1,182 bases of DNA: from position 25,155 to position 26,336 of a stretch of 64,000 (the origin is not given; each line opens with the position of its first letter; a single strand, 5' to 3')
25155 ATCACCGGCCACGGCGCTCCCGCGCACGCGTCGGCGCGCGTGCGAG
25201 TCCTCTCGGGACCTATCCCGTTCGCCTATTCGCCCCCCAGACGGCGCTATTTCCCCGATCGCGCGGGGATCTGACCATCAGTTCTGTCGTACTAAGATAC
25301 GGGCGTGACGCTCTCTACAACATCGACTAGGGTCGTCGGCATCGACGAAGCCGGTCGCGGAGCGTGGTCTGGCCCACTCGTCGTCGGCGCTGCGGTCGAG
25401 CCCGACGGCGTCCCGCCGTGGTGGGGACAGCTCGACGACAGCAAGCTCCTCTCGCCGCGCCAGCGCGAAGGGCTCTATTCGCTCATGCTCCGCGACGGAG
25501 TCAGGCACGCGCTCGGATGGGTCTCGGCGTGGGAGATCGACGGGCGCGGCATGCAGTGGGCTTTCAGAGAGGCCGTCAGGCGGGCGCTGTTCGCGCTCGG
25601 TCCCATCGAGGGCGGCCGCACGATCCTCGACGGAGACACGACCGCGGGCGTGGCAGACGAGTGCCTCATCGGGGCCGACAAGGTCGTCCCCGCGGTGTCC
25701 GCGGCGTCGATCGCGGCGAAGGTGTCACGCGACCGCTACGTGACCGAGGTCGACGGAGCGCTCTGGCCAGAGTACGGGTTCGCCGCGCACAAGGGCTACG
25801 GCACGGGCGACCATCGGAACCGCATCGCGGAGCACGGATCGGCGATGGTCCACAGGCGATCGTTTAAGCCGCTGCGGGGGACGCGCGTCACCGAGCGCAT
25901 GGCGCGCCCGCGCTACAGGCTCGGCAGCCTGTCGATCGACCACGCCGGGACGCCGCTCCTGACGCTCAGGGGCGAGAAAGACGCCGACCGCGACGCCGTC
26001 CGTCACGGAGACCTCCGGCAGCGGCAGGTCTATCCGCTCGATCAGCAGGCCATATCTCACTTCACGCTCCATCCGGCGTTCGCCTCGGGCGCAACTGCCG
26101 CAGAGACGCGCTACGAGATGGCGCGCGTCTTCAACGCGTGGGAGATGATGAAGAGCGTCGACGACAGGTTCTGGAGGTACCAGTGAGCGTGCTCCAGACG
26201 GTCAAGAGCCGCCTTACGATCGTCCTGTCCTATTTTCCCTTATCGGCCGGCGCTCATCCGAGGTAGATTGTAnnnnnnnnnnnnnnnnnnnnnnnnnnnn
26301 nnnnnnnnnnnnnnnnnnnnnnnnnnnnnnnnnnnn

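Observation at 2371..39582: Recurrent AT-rich promoter motif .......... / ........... upstream of + strand genes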

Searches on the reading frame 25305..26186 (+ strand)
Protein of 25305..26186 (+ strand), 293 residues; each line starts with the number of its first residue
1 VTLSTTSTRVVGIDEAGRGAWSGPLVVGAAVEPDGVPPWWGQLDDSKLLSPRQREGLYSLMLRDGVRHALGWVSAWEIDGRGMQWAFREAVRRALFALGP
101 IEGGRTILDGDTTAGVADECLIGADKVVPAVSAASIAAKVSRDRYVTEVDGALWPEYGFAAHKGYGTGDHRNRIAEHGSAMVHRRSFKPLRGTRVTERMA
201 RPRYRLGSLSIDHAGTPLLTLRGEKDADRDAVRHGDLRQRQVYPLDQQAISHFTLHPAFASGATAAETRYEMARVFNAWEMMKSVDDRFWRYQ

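Call 9: search_protein_families(library=pfam, proteins=[window:25305-26186:+], max_evalue=0.001)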
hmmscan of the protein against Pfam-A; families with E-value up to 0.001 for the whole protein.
window:25305-26186:+ (293 aa): 1 family
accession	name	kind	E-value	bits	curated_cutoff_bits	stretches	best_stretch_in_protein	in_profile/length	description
PF01351.25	RNase_HII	-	1.2e-22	81.2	25.8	1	11-189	1-198/199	Ribonuclease HII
